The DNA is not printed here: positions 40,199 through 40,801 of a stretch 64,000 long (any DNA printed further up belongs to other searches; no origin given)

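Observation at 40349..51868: Three secreted proteases of two unrelated families end in the same ~100-aa basic domain: candidate lineage-specific surface-sorting signal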

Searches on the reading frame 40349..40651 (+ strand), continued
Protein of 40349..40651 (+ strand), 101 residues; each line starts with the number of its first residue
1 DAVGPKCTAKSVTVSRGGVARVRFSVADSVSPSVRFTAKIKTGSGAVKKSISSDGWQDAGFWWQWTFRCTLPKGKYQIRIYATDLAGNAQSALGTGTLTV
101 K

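Call 33: find_homologous_proteins(query=A4, max_evalue=0.000001)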
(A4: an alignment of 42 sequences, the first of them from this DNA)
Query A4 (42 sequences) (101 aa, profile of the alignment): 64 proteins with E <= 0.000001 among 3063 candidates.
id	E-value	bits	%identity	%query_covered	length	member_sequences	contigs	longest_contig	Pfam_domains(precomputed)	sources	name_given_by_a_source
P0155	1.6e-34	136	41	95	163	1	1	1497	PF19077.7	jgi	jgi:hypothetical protein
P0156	4.3e-34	135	39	100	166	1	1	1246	PF19077.7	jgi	jgi:hypothetical protein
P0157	2.0e-33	133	32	100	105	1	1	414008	-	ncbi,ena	-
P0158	5.0e-32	128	39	100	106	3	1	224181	-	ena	-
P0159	2.1e-31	126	35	62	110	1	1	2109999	-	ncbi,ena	-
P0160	4.1e-31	125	38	100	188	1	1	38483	PF19077.7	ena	-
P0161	1.5e-30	123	37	100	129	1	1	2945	PF19077.7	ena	-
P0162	1.6e-30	123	37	100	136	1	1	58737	PF15418.13,PF19077.7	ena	-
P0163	1.6e-30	123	41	89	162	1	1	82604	PF19077.7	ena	-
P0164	4.1e-30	122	34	100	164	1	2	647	PF19077.7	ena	-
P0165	8.0e-30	121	37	90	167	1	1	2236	PF19077.7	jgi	jgi:hypothetical protein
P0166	1.1e-29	121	40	100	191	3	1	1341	PF19077.7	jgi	jgi:hypothetical protein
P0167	2.0e-29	120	39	99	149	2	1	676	PF19077.7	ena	-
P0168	4.4e-29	119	37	88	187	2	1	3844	PF19077.7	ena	-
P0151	8.6e-29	118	41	100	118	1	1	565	-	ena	-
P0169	4.5e-28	115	46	37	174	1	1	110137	PF19077.7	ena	-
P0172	1.6e-26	110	34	100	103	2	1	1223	PF19077.7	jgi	-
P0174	5.5e-25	105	32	100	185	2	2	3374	PF17957.8,PF13860.13,PF19077.7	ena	-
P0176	5.0e-24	102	28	100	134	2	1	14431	PF19077.7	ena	-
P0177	8.8e-24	102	34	99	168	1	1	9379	PF19077.7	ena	-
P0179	1.0e-22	98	32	100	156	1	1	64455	PF19077.7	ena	-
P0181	4.2e-22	96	36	100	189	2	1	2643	PF19077.7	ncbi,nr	ncbi:MAG TPA: Ig-like domain-containing protein, partial [Thermoleophilia bacterium]|nr:Ig-like doma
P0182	3.6e-21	93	66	29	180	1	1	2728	PF19077.7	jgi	jgi:hypothetical protein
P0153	6.4e-20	89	48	66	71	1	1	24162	-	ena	-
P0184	1.0e-19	89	31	100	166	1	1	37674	PF19077.7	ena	-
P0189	2.0e-18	84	32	100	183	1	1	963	PF19077.7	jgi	jgi:hypothetical protein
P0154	2.2e-18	84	48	66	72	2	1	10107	PF19077.7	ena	-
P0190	8.7e-18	82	32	93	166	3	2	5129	PF19077.7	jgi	-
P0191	9.3e-17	79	46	35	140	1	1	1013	PF19077.7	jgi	jgi:hypothetical protein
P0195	8.1e-16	76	26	87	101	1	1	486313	PF13860.13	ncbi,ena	-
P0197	2.1e-15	75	33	100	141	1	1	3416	PF19077.7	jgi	jgi:hypothetical protein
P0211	1.7e-9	56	32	89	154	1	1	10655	PF19077.7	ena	-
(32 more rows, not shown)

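Call 40: predict_structure(alignment_id=A5)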
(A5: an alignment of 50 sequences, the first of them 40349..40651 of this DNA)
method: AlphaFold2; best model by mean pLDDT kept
length: 101 residues; sequences in the alignment: 50
mean_pLDDT: 95.9   pTM: 0.85
mean pLDDT of the five models: 95.9, 94.0, 92.6, 92.5, 89.5
residues with pLDDT >= 90: 97; 70-90: 3; 50-70: 1; < 50: 0
segments of 3 or more residues with pLDDT < 50: none
pLDDT, mean of each block of 10 residues (from residue 1): 90 98 96 96 96 96 97 98 95 97 96
secondary structure, 60 per line:
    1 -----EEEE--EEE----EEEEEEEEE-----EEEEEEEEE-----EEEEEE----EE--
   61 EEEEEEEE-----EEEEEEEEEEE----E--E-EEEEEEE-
elements in order: E6-9 E12-14 E19-27 E33-41 E47-52 E61-68 E74-84 E94-100

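Call 43: fold_search(model_id=the predicted structure, library=pdb)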
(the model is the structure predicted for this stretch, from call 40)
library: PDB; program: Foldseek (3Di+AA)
matches with E <= 10: 1996; with E <= 0.001: 4
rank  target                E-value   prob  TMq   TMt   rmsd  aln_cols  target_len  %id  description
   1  4be6_A                7.4e-04  1.00  0.51  0.28   5.1       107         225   14  V. cholera biofilm scaffolding protein RbmA (released 2013-12-18)
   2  4kkr_A                8.2e-04  1.00  0.51  0.27   5.3       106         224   15  Crystal structure of Vibrio cholerae RbmA (crystal form 3) (released 2013-05-22)
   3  1ao7_D                9.0e-04  1.00  0.61  0.55   5.7       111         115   16  COMPLEX BETWEEN HUMAN T-CELL RECEPTOR, VIRAL PEPTIDE (TAX), AND HLA-A 0201 (released 1997-09-17)
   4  7r80_A                9.0e-04  1.00  0.60  0.34   5.8       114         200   17  Crystal structure of C3 TCR complex with QW9-bound HLA-B*5301 (released 2022-06-29)
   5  4a2m_C                1.2e-03  1.00  0.57  0.10   5.4       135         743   12  Structure of the periplasmic domain of the heparin and heparan sulphate sensing hybrid two component system BT4663 in  (released 2012-05-02)
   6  4kkp_A                1.2e-03  1.00  0.49  0.26   6.0       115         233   14  Crystal structure of Vibrio cholerae RbmA (crystal form 2) (released 2013-05-22)
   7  3idu_B                1.3e-03  1.00  0.52  0.49   4.6       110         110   17  Crystal Structure of the CARDB domain of the PF1109 protein in complex with di-metal ions from Pyrococcus furiosus, No (released 2009-08-04)
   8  4a2m_A                1.4e-03  1.00  0.59  0.10   5.3       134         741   12  Structure of the periplasmic domain of the heparin and heparan sulphate sensing hybrid two component system BT4663 in  (released 2012-05-02)
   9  1qrn_D                1.4e-03  1.00  0.53  0.31   6.4       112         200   17  CRYSTAL STRUCTURE OF HUMAN A6 TCR COMPLEXED WITH HLA-A2 BOUND TO ALTERED HTLV-1 TAX PEPTIDE P6A (released 1999-10-14)
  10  6v18_D                1.5e-03  1.00  0.62  0.34   6.6       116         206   11  immune receptor complex (released 2020-11-25)
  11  3idu_A                1.5e-03  1.00  0.58  0.52   4.5       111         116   17  Crystal Structure of the CARDB domain of the PF1109 protein in complex with di-metal ions from Pyrococcus furiosus, No (released 2009-08-04)
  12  8wae_A                1.6e-03  1.00  0.67  0.64   3.5       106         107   14  Crystal structure of a novel porphyran-binding carbohydrate binding module (released 2024-09-11)
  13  1qse_D                1.7e-03  1.00  0.64  0.36   5.7       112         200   17  STRUCTURE OF HUMAN A6-TCR BOUND TO HLA-A2 COMPLEXED WITH ALTERED HTLV-1 TAX PEPTIDE V7R (released 1999-12-21)
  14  6dfq_G                1.9e-03  1.00  0.65  0.42   4.3       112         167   14  mouse diabetogenic TCR I.29 (released 2019-04-17)
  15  6jbt_F                1.9e-03  1.00  0.60  0.56   4.7       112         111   14  Complex structure of toripalimab-Fab and PD-1 (released 2019-06-19)
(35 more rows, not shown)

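Call 49: search_protein_families(library=pfam, proteins=[L008:4532-5506:+, L008:6095-7549:+, L010:5559-6113:+, L015:2294-3208:+, L015:4457-4825:+, L012:3435-4346:-, L014:4464-5396:+, L010:992-2554:+, L015:3236-4273:+, L003:2666-4303:+], max_evalue=0.001)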
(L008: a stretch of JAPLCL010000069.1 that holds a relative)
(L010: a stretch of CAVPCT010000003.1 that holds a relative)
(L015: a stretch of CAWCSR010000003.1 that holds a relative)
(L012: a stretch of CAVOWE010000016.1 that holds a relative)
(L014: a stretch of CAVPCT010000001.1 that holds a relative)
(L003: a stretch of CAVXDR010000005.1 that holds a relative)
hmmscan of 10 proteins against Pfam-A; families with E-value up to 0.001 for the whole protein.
L008:4532-5506:+ (324 aa): 2 families
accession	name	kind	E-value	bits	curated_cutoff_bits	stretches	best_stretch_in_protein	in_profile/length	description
PF00586.29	AIRS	-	4.7e-27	95.1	24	1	20-125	2-111/112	AIR synthase related protein, N-terminal domain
PF02769.27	AIRS_C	-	1.1e-20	74.8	23.1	1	138-315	1-148/156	AIR synthase related protein, C-terminal domain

L008:6095-7549:+ (484 aa): 5 families
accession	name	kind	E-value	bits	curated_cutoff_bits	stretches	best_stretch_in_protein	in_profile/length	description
PF03841.19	SelA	-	5.6e-132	440.7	22.8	1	99-467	1-366/367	L-seryl-tRNA selenium transferase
PF12390.13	Se-cys_synth_N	-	7.2e-11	42.4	22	1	21-55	6-40/40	Selenocysteine synthase N terminal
PF01053.26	Cys_Met_Meta_PP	-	0.00015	20.9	27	1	147-317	54-206/381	Cys/Met metabolism PLP-dependent enzyme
PF01041.23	DegT_DnrJ_EryC1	-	0.00039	20.2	19.8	1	149-275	28-146/360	DegT/DnrJ/EryC1/StrS aminotransferase family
PF00266.25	Aminotran_5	-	0.00083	18.9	21.5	0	209-330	112-222/371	Aminotransferase class-V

L010:5559-6113:+ (184 aa): 0 families

L015:2294-3208:+ (304 aa): 0 families

L015:4457-4825:+ (122 aa): 12 families
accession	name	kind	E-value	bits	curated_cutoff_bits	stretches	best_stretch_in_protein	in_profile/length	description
PF01022.26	HTH_5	-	2e-17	63.2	22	1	34-78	1-45/47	Bacterial regulatory protein, arsR family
PF12840.13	HTH_20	-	1.9e-10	41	27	1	32-80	1-50/51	Helix-turn-helix domain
PF12802.13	MarR_2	-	1.9e-08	34.8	27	1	31-83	2-55/61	MarR family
PF25213.1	HVO_A0261_N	-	5.8e-07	29.7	35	1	35-82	11-58/86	HVO_A0261 N-terminal domain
PF09339.16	HTH_IclR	-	4.7e-06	26.7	22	1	39-80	9-50/52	IclR helix-turn-helix domain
PF01978.25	TrmB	-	8e-06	26.1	25.6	1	44-90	18-63/68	Sugar-specific transcriptional regulator TrmB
PF02082.26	Rrf2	-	1.6e-05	25.5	30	1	38-106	11-81/132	Iron-dependent Transcriptional regulator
PF13545.12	HTH_Crp_2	-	1.6e-05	25.2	27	1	51-82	25-56/70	Crp-like helix-turn-helix domain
PF13412.12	HTH_24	-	1.9e-05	24.6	21.9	1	34-78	2-47/48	Winged helix-turn-helix DNA-binding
PF01325.25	Fe_dep_repress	-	0.00026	21.6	26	1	41-80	13-54/60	Iron dependent repressor, N-terminal DNA binding domain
PF01047.28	MarR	-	0.00027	21.2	24.6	1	45-79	14-48/59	MarR family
PF21531.3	Rv2175c_wHTH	-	0.00071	19.9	27.1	0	49-85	16-49/57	DNA-binding protein Rv2175c, wHTH domain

L012:3435-4346:- (303 aa): 1 family
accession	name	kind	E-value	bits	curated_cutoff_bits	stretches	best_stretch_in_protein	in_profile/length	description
PF00990.26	GGDEF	-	1.3e-39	136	23.8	1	123-274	2-159/161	Diguanylate cyclase, GGDEF domain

L014:4464-5396:+ (310 aa): 3 families
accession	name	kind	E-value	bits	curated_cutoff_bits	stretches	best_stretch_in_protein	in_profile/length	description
PF00005.33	ABC_tran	-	1.3e-33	117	25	1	50-188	2-136/137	ABC transporter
PF13304.12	AAA_21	-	6.9e-13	49.7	27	1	161-218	238-298/304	AAA domain, putative AbiEii toxin, Type IV TA system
PF13191.12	AAA_16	-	0.00087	20.3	32.6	0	59-208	24-161/167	AAA ATPase domain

L010:992-2554:+ (521 aa): 1 family
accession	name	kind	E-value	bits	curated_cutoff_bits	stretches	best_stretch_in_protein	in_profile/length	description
PF01833.30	TIG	-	1.1e-08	35.4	20.9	1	136-233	1-83/84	IPT/TIG domain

L015:3236-4273:+ (346 aa): 4 families
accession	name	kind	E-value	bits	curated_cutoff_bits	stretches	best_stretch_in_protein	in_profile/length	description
PF15418.12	DUF4625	-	1.1e-09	39.1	27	1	289-343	76-130/131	Domain of unknown function (DUF4625)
PF19077.6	Big_13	-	6.6e-07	30.2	27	1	276-338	39-94/102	Bacterial Ig-like domain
PF12245.14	Big_3_2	-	0.00015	22.3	23.3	0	271-336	41-112/122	Bacterial Ig-like domain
PF01835.25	MG2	-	0.00026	21.7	32.8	0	273-329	29-83/96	MG2 domain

L003:2666-4303:+ (546 aa): 1 family
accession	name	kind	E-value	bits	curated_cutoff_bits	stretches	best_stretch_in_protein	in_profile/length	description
PF19077.6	Big_13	-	0.00053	20.9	27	0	500-536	56-92/102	Bacterial Ig-like domain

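Call 54: list_cluster_members(proteins=[P0078, P0117, P0219, P0227, P0313, P0318, P0321, P0291])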
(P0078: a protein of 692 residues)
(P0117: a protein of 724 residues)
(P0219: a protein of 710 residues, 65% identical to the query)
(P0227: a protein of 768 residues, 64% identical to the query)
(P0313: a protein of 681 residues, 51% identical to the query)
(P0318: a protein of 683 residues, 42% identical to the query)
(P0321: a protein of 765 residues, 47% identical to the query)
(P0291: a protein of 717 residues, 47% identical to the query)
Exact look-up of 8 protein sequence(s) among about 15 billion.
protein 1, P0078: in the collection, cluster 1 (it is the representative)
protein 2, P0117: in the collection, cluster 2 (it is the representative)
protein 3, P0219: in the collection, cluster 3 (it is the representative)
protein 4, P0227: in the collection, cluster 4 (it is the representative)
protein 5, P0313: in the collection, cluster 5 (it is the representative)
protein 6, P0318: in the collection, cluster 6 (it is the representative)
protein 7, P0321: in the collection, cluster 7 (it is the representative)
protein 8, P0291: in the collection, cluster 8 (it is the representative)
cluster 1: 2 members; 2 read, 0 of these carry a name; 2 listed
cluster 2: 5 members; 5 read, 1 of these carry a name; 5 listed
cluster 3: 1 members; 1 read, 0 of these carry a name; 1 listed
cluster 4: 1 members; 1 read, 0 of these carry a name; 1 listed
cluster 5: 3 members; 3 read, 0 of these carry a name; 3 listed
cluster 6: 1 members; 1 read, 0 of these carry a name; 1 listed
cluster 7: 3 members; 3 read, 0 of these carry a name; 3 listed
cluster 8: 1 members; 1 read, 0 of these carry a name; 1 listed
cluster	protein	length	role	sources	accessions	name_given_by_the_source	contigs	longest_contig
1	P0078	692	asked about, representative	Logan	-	-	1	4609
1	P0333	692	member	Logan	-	-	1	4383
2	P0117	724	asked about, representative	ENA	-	-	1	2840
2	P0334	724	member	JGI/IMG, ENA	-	hypothetical protein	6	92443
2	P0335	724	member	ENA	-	-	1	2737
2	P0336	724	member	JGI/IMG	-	-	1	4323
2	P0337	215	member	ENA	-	-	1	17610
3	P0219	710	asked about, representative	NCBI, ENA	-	-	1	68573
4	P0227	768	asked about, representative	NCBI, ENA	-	-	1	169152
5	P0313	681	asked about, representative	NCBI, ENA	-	-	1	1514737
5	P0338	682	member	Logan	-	-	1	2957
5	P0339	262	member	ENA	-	-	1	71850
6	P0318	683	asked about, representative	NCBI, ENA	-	-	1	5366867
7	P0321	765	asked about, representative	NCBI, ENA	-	-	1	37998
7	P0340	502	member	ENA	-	-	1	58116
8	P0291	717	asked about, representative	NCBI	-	-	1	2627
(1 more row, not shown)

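Call 58: search_protein_families(library=ncbifam, proteins=[window:40349-40651:+], max_evalue=10)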
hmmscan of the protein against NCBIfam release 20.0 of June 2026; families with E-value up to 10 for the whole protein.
window:40349-40651:+ (101 aa): 2 families
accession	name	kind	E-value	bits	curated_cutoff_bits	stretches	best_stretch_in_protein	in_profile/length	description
NF047446.1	barrel_OmpL47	domain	0.00027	21.3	40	1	73-91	42-60/68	OmpL47-type beta-barrel domain-containing protein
NF005176.1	PRK06655.1-1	equivalog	0.066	13.1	230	1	8-91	72-157/197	flagellar hook assembly protein FlgD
